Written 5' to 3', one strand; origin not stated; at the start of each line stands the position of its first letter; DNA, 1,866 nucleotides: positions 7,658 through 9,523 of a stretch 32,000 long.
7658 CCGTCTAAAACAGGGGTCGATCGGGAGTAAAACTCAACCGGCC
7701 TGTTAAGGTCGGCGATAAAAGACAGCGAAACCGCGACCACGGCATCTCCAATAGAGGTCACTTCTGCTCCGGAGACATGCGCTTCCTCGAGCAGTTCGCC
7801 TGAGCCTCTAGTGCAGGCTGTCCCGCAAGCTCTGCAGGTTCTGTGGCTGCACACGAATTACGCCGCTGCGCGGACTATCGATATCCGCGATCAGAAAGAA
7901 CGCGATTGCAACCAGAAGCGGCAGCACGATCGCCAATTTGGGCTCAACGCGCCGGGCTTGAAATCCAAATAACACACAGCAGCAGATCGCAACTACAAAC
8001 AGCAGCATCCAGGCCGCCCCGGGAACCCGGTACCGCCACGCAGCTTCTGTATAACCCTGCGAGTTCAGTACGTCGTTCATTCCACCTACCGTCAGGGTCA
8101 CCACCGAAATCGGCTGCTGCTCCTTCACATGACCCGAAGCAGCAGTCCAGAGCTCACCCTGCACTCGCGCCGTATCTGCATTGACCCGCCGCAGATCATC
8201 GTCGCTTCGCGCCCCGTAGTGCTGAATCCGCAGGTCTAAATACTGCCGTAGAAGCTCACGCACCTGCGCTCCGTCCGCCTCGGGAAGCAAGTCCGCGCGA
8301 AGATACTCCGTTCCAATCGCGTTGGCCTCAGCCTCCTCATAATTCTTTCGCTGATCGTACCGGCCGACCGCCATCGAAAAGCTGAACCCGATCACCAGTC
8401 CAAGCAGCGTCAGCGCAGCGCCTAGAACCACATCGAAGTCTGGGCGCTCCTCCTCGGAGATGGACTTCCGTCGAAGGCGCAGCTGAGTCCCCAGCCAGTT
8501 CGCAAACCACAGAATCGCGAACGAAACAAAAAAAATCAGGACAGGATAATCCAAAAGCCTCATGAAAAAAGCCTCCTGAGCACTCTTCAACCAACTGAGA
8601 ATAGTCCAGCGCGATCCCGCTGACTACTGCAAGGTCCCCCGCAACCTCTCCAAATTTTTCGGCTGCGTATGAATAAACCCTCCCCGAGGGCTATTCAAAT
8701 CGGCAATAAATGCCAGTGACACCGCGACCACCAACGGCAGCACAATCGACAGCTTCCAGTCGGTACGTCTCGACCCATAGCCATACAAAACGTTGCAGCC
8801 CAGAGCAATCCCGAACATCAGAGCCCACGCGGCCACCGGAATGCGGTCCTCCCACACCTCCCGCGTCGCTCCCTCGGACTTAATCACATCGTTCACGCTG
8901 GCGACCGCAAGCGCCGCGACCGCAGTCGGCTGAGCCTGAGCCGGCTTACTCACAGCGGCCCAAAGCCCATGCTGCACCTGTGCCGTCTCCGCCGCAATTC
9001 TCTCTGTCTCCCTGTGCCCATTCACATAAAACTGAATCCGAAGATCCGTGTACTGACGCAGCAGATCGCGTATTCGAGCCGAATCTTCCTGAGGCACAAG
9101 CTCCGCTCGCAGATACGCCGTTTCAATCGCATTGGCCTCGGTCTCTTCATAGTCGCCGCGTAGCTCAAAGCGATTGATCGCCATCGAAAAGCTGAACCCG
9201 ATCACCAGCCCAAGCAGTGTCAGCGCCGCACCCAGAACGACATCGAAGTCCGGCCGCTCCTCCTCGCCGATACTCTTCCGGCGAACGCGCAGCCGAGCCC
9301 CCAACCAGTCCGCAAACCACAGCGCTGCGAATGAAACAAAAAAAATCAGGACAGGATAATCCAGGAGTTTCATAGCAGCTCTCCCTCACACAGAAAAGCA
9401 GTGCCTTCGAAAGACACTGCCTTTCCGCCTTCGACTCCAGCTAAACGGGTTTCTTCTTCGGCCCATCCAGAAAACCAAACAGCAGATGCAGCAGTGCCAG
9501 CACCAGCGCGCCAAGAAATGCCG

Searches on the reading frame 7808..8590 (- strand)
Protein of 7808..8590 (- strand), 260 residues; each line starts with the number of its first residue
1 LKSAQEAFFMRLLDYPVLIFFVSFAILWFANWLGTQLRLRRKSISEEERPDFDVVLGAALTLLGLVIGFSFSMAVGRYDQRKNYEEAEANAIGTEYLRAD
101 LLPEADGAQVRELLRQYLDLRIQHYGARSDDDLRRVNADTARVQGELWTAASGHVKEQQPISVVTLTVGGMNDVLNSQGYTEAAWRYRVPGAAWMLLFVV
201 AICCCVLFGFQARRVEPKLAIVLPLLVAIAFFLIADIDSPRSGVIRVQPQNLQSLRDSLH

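Call 6: search_protein_families(library=pfam, proteins=[window:7808-8590:-], max_evalue=0.01)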
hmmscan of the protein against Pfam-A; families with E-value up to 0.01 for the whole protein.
window:7808-8590:- (260 aa): 1 family
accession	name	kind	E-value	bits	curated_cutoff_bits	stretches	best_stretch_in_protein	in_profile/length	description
PF14023.12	Bestrophin-like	-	3.8e-20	72.9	32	1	53-251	31-231/232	Bestrophin-like domain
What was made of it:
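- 7808..8563 (-): Best1, a bestrophin-like (PF14023) gene convergent to pheS. It forms the right border of the variable site. Pfam E 4e-20 (call 6).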

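Call 28: find_related_loci(query=window:7811-8563:-, collection=metagenome_contigs, flank=10000)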
Query window:7811-8563:- (251 aa) in metagenome_contigs; peptide patterns used: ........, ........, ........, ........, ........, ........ (x = any residue, [..] = any of these).
600 stretches matched a pattern (row limit reached: there are more); 578 encode a relative of the query (tblastn E <= 1e-3); the best 80 are kept; 80 distinct loci.
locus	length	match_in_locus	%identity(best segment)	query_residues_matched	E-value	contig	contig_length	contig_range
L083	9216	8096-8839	63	3-251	1e-105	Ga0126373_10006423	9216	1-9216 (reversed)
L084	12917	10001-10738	62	3-250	1e-98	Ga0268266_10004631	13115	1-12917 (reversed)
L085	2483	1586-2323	65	4-250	7e-102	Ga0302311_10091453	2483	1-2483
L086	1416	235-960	63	6-251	5e-105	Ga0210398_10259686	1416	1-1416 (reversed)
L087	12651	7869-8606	63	4-250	4e-95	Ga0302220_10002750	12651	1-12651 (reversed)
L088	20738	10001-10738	57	4-251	1e-93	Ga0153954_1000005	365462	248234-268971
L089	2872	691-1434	61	4-247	4e-96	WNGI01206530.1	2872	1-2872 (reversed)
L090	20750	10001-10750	58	3-250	6e-94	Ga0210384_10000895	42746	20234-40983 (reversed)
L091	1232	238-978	63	3-251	2e-101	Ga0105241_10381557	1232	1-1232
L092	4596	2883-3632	60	2-251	1e-93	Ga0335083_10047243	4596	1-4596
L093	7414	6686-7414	64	3-246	2e-93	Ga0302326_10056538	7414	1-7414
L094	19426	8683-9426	60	3-250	3e-93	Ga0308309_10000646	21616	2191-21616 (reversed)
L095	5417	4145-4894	59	1-251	2e-93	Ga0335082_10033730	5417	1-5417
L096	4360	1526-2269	58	3-251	4e-91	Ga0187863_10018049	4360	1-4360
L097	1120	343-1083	61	3-251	2e-98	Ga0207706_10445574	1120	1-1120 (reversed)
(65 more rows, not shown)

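Call 62: find_homologous_proteins(query=window:7811-8563:-, max_evalue=1e-60)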
Query window:7811-8563:- (251 aa): 7688 proteins with E <= 1e-60 among 8000 candidates; the best 120 are listed.
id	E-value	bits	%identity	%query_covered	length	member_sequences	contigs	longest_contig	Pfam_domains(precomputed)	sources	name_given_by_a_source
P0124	4.1e-149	513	91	100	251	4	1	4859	PF14023.13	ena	-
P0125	2.3e-148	511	92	100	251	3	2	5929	PF14023.13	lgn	-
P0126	6.6e-146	503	89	100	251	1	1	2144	PF14023.13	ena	-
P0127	4.1e-145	500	90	100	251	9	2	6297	PF14023.13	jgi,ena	-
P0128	5.8e-145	499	89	100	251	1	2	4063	PF14023.13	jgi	jgi:hypothetical protein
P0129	6.7e-143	493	87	100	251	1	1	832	PF14023.13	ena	-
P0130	1.6e-142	491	87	100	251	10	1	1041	PF14023.13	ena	-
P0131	1.9e-142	491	87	100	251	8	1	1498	PF14023.13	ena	-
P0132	3.6e-142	490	86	100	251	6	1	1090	PF14023.13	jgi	jgi:hypothetical protein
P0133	6.4e-142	489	87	100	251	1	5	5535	PF14023.13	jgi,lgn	jgi:hypothetical protein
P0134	1.8e-141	488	86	100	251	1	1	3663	PF14023.13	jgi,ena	-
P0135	3.8e-141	487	87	100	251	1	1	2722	PF14023.13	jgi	jgi:hypothetical protein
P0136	6.5e-141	486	86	100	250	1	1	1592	PF14023.13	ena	-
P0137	8.5e-138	476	85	100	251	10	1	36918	PF14023.13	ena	-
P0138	1.8e-130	452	80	100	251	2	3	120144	PF14023.13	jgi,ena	jgi:hypothetical protein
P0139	1.1e-111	390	72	99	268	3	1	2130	PF14023.13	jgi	jgi:hypothetical protein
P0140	7.1e-105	368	68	99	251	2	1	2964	PF14023.13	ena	-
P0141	1.5e-100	354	66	98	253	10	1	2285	PF14023.13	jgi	jgi:hypothetical protein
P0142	1.7e-100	354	67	100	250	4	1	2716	PF14023.13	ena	-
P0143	4.4e-100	352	65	99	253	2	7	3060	PF14023.13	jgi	jgi:hypothetical protein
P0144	4.7e-100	352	63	99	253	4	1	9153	PF14023.13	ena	-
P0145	5.2e-100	352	67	98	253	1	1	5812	PF14023.13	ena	-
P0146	1.0e-99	351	65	99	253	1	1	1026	PF14023.13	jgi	jgi:lipopolysaccharide export LptBFGC system permease protein LptF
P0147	1.6e-99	351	66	100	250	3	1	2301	PF14023.13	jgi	jgi:hypothetical protein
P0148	3.7e-99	349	64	99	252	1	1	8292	PF14023.13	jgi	jgi:hypothetical protein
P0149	5.1e-99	349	65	99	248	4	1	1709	PF14023.13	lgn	-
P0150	8.1e-99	348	64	100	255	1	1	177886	PF14023.13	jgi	jgi:lipopolysaccharide export LptBFGC system permease protein LptF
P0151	9.8e-99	348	65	98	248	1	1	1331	PF14023.13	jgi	jgi:hypothetical protein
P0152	1.0e-98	348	65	99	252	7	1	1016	PF14023.13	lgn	-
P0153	1.5e-98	347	64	98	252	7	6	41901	PF14023.13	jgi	-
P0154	1.6e-98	347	65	91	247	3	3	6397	PF14023.13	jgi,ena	jgi:hypothetical protein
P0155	3.3e-98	346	65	98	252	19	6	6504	PF14023.13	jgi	-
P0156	3.6e-98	346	65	98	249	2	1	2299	PF14023.13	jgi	jgi:hypothetical protein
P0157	4.2e-98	346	64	100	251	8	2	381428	PF14023.13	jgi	jgi:hypothetical protein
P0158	7.7e-98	345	65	99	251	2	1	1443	PF14023.13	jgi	jgi:hypothetical protein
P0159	8.6e-98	345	64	100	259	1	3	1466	PF14023.13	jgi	-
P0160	8.8e-98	345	63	100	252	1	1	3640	PF14023.13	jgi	jgi:lipopolysaccharide export LptBFGC system permease protein LptF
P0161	9.2e-98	345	63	99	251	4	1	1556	PF14023.13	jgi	-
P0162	1.4e-97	344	64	99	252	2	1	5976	PF14023.13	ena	-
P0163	1.5e-97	344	63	100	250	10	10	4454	PF14023.13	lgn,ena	-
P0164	2.3e-97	344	66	98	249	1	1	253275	PF14023.13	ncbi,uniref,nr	ncbi:hypothetical protein [Granulicella sp. S190]|uniref:bestrophin-like domain n=1 Tax=Granulicella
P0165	4.4e-97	343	65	99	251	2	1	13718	PF14023.13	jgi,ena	jgi:hypothetical protein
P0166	4.9e-97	342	63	99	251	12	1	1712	PF14023.13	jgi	jgi:hypothetical protein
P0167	9.3e-97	342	63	100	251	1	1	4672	PF14023.13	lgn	-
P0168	9.6e-97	342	63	99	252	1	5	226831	PF14023.13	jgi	jgi:hypothetical protein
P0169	1.3e-96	341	63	100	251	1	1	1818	PF14023.13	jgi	jgi:hypothetical protein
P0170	2.0e-96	341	63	100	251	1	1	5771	PF14023.13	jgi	jgi:hypothetical protein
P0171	2.0e-96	341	63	100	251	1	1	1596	PF14023.13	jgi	-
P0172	2.1e-96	340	60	100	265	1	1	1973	PF14023.13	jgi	jgi:hypothetical protein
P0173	3.0e-96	340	66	98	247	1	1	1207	PF14023.13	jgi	-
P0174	3.2e-96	340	64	99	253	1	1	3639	PF14023.13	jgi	jgi:hypothetical protein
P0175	3.4e-96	340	63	99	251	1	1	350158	PF14023.13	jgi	jgi:hypothetical protein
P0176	5.0e-96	339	60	99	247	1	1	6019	PF14023.13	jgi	jgi:hypothetical protein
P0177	5.3e-96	339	63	100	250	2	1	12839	PF14023.13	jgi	jgi:hypothetical protein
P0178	5.5e-96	339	64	100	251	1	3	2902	PF14023.13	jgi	jgi:hypothetical protein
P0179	6.0e-96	339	63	98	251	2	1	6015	PF14023.13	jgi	jgi:hypothetical protein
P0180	6.9e-96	339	64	98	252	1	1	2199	PF14023.13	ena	-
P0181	1.3e-95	338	61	99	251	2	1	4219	PF14023.13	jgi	-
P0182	1.4e-95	338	63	100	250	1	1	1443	PF14023.13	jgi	jgi:hypothetical protein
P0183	1.5e-95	338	64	98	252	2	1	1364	PF14023.13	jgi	jgi:hypothetical protein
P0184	2.5e-95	337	63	98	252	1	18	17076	PF14023.13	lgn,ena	-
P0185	2.7e-95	337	63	98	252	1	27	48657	PF14023.13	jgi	-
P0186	3.0e-95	337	62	99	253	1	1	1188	PF14023.13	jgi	-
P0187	3.1e-95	337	63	98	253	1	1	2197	PF14023.13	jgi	-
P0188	3.2e-95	337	62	100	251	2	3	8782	PF14023.13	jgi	jgi:hypothetical protein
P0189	3.8e-95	336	62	100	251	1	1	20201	PF14023.13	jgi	-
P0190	4.8e-95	336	63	99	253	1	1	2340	PF14023.13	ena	-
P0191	4.9e-95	336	61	99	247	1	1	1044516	PF14023.13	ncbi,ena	-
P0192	5.6e-95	336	63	98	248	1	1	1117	PF14023.13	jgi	jgi:hypothetical protein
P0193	8.1e-95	335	62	99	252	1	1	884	PF14023.13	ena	-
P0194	8.4e-95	335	63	99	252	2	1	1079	PF14023.13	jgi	jgi:hypothetical protein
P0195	8.5e-95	335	63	99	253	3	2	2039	PF14023.13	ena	-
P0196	1.2e-94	335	62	100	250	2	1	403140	PF14023.13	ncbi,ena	-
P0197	1.3e-94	335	63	99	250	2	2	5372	PF14023.13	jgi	jgi:hypothetical protein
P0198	1.4e-94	334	62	99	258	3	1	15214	PF14023.13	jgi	jgi:hypothetical protein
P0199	1.7e-94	334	63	98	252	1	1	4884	PF14023.13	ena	-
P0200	1.8e-94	334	65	92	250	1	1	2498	PF14023.13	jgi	jgi:hypothetical protein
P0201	1.8e-94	334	62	99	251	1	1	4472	PF14023.13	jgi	jgi:hypothetical protein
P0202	1.9e-94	334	61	99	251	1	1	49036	PF14023.13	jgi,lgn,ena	-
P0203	2.0e-94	334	64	98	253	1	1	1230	PF14023.13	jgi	jgi:hypothetical protein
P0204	2.4e-94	334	63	99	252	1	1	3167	PF14023.13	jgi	jgi:hypothetical protein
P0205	2.4e-94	334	62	98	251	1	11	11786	PF14023.13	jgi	jgi:hypothetical protein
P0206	2.6e-94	334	63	98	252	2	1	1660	PF14023.13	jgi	jgi:lipopolysaccharide export LptBFGC system permease protein LptF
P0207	2.9e-94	333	63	99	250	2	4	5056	PF14023.13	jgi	jgi:hypothetical protein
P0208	3.6e-94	333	63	99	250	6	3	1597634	PF14023.13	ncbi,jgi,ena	jgi:hypothetical protein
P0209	3.7e-94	333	62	100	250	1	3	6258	PF14023.13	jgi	jgi:hypothetical protein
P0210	4.2e-94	333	63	98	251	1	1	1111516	PF14023.13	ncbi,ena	-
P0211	4.7e-94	333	61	99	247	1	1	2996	PF14023.13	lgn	-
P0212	5.1e-94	333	62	98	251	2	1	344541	PF14023.13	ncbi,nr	ncbi:MAG: hypothetical protein JSS95_12475 [Acidobacteria bacterium]|nr:hypothetical protein [Acidob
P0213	6.0e-94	332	63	98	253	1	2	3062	PF14023.13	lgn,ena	-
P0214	6.0e-94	332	63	98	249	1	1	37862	PF14023.13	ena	-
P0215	6.3e-94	332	63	99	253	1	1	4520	PF14023.13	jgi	jgi:hypothetical protein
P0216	6.5e-94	332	63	99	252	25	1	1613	PF14023.13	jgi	jgi:hypothetical protein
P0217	8.0e-94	332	61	100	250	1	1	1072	PF14023.13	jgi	jgi:hypothetical protein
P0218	8.3e-94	332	62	99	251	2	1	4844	PF14023.13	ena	-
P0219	9.3e-94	332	64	98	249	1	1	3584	PF14023.13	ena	-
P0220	1.3e-93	331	64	98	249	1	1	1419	PF14023.13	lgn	-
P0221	1.3e-93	331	62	99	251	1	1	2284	PF14023.13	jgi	jgi:hypothetical protein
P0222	1.5e-93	331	62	98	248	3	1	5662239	PF14023.13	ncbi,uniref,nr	ncbi:bestrophin-like domain [Tunturiibacter lichenicola]|uniref:bestrophin-like domain n=1 Tax=Tuntu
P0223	1.5e-93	331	60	99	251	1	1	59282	PF14023.13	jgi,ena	-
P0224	1.7e-93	331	61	99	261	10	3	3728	PF14023.13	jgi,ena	-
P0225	1.9e-93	331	63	97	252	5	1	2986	PF14023.13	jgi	jgi:hypothetical protein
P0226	2.0e-93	331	62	99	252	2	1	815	PF14023.13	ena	-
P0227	2.3e-93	330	62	99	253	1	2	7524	PF14023.13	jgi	jgi:hypothetical protein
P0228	2.3e-93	330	62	99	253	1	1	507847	PF14023.13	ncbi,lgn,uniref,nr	ncbi:hypothetical protein [Tunturiibacter gelidoferens]|uniref:DUF4239 domain-containing protein n=1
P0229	2.5e-93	330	62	99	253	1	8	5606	PF14023.13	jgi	jgi:hypothetical protein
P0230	2.9e-93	330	61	99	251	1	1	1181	PF14023.13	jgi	jgi:hypothetical protein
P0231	3.8e-93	330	62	99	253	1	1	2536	PF14023.13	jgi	jgi:hypothetical protein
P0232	4.9e-93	329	61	100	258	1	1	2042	PF14023.13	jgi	jgi:hypothetical protein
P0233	5.6e-93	329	62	99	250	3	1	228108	PF14023.13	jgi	jgi:hypothetical protein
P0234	6.8e-93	329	61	100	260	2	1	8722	PF14023.13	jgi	jgi:hypothetical protein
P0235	7.5e-93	329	63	99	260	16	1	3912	PF14023.13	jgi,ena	jgi:hypothetical protein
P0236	7.5e-93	329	62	99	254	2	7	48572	PF14023.13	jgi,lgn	jgi:hypothetical protein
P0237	7.5e-93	329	64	98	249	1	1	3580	PF14023.13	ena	-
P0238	9.2e-93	328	63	98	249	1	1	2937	PF14023.13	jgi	jgi:hypothetical protein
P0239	1.1e-92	328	61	99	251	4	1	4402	PF14023.13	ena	-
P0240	1.4e-92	328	63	98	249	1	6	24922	PF14023.13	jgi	jgi:hypothetical protein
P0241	1.4e-92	328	61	99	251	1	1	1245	PF14023.13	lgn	-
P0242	1.6e-92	328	61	98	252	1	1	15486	PF14023.13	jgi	jgi:hypothetical protein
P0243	1.7e-92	328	63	99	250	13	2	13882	PF14023.13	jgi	jgi:hypothetical protein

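Call 63: find_encoding_contigs(protein=P0125, flank=6000, max_places=4)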
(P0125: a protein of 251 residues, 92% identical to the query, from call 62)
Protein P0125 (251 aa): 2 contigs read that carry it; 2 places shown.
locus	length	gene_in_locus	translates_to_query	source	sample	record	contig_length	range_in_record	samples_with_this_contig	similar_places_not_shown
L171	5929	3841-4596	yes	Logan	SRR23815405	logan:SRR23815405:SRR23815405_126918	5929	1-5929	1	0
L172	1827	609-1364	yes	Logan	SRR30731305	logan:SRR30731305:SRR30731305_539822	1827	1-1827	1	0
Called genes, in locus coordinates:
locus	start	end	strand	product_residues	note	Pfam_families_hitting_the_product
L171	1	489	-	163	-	?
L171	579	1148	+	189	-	-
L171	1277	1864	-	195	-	PF01243:PNPOx_N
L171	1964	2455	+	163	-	PF14534:DUF4440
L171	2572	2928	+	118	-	PF04020:Phage_holin_4_2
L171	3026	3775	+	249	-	PF14023:Bestrophin-like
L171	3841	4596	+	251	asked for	PF14023:Bestrophin-like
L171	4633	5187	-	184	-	PF04978:MST (weak), PF12867:DinB_2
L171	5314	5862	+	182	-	-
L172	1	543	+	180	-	?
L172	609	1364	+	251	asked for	PF14023:Bestrophin-like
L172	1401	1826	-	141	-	?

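Call 65: find_encoding_contigs(protein=P0137, flank=6000, max_places=4)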
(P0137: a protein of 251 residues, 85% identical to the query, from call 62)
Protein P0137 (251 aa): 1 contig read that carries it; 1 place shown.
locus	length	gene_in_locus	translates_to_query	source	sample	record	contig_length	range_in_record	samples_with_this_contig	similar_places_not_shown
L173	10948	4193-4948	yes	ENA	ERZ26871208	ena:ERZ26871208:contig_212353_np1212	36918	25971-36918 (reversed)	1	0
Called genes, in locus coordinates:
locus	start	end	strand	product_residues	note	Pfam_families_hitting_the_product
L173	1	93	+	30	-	?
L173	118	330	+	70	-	-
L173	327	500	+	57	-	-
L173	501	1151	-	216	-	PF03483:B3_4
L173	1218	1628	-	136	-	PF03544:TonB_C (faint)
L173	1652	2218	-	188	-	PF01243:PNPOx_N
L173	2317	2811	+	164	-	PF14534:DUF4440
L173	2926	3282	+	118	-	PF04020:Phage_holin_4_2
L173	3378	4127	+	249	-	PF14023:Bestrophin-like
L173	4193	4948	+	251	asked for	PF14023:Bestrophin-like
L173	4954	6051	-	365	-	PF02912:Phe_tRNA-synt_N, PF01409:tRNA-synt_2d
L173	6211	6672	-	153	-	PF20589:DUF6790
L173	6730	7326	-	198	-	PF00578:AhpC-TSA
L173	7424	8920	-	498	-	PF01040:UbiA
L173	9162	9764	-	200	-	-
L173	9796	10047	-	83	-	-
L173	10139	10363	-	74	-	-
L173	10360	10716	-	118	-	PF10009:DUF2252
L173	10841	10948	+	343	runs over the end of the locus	PF01548:DEDD_Tnp_IS110, PF02371:Transposase_20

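Call 69: find_encoding_contigs(protein=P0124, flank=6000, max_places=4)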
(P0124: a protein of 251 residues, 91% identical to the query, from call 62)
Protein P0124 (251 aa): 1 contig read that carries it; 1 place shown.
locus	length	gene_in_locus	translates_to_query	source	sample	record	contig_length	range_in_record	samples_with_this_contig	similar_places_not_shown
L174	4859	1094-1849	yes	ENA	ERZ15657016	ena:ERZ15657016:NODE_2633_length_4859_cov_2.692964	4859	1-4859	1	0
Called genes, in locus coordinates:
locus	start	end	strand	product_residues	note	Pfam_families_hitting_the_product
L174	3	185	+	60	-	?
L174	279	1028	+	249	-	PF14023:Bestrophin-like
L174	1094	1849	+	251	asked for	PF14023:Bestrophin-like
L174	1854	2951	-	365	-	PF02912:Phe_tRNA-synt_N, PF01409:tRNA-synt_2d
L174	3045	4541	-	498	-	PF01040:UbiA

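Call 70: find_encoding_contigs(protein=P0127, flank=6000, max_places=4)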
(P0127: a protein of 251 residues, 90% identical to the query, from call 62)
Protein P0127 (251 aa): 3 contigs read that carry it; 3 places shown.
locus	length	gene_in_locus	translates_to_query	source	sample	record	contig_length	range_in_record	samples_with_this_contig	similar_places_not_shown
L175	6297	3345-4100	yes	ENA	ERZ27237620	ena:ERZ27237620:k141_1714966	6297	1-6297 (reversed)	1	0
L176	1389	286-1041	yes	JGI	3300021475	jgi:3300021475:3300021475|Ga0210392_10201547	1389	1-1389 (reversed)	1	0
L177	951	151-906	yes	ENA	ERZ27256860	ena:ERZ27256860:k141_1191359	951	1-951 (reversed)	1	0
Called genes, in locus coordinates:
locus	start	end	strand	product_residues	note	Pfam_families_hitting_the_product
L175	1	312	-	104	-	?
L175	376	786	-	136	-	PF03544:TonB_C (faint)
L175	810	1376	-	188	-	PF01243:PNPOx_N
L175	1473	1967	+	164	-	PF14534:DUF4440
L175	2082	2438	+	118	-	PF04020:Phage_holin_4_2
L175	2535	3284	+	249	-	PF14023:Bestrophin-like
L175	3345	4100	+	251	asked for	PF14023:Bestrophin-like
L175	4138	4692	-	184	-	PF12867:DinB_2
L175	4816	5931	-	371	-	PF02912:Phe_tRNA-synt_N, PF01409:tRNA-synt_2d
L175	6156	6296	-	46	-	?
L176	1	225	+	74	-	?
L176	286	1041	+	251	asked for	PF14023:Bestrophin-like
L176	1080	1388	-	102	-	?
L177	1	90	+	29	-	?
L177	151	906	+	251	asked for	PF14023:Bestrophin-like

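Call 72: find_encoding_contigs(protein=P0133, flank=6000, max_places=8)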
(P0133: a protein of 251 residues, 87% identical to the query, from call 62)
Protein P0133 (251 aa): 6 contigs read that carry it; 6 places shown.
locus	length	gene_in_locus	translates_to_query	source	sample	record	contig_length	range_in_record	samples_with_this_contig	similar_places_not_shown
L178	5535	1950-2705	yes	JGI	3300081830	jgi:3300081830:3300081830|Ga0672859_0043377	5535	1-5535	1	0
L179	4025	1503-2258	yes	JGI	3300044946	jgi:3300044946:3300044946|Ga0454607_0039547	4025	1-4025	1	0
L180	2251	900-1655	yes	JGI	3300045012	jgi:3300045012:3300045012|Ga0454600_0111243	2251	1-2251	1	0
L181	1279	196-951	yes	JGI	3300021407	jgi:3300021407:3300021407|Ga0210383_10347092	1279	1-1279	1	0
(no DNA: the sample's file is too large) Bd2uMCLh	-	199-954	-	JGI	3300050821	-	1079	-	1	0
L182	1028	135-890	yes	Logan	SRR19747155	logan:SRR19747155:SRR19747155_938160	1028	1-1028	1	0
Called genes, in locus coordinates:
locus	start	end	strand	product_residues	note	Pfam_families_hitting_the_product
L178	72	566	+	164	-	PF14534:DUF4440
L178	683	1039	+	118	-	PF04020:Phage_holin_4_2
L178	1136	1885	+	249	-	PF14023:Bestrophin-like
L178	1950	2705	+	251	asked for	PF14023:Bestrophin-like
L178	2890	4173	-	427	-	PF01409:tRNA-synt_2d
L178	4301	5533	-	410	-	?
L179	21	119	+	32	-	-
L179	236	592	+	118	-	PF04020:Phage_holin_4_2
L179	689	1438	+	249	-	PF14023:Bestrophin-like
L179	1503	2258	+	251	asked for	PF14023:Bestrophin-like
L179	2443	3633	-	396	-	PF01409:tRNA-synt_2d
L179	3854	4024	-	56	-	?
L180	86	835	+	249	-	PF14023:Bestrophin-like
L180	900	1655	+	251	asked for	PF14023:Bestrophin-like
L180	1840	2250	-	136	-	?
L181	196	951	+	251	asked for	PF14023:Bestrophin-like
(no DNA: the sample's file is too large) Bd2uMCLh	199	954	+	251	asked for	PF14023:Bestrophin-like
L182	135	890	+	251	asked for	PF14023:Bestrophin-like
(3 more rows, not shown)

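Call 76: search_protein_families(library=pfam, proteins=[L171:5314-5862:+], max_evalue=0.001)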
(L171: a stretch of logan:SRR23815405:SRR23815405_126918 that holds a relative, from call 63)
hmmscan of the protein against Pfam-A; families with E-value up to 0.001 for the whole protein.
L171:5314-5862:+ (182 aa): 0 families

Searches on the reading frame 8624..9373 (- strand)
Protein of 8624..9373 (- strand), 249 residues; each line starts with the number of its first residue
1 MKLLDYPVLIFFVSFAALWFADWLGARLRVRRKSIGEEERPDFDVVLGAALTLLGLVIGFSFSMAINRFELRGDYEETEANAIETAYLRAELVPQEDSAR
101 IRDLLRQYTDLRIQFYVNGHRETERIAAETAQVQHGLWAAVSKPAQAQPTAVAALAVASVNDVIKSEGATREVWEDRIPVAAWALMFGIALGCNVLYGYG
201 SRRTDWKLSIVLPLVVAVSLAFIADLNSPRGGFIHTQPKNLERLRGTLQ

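Call 6: search_protein_families(library=pfam, proteins=[window:8624-9373:-], max_evalue=0.01)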
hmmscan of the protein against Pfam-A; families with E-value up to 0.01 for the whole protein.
window:8624-9373:- (249 aa): 2 families
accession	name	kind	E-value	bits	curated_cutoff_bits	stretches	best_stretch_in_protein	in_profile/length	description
PF14023.12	Bestrophin-like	-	2.7e-17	63.5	32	1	45-240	32-231/232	Bestrophin-like domain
PF20176.3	DUF6541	-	0.0079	14.9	29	0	9-81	441-511/646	Family of unknown function (DUF6541)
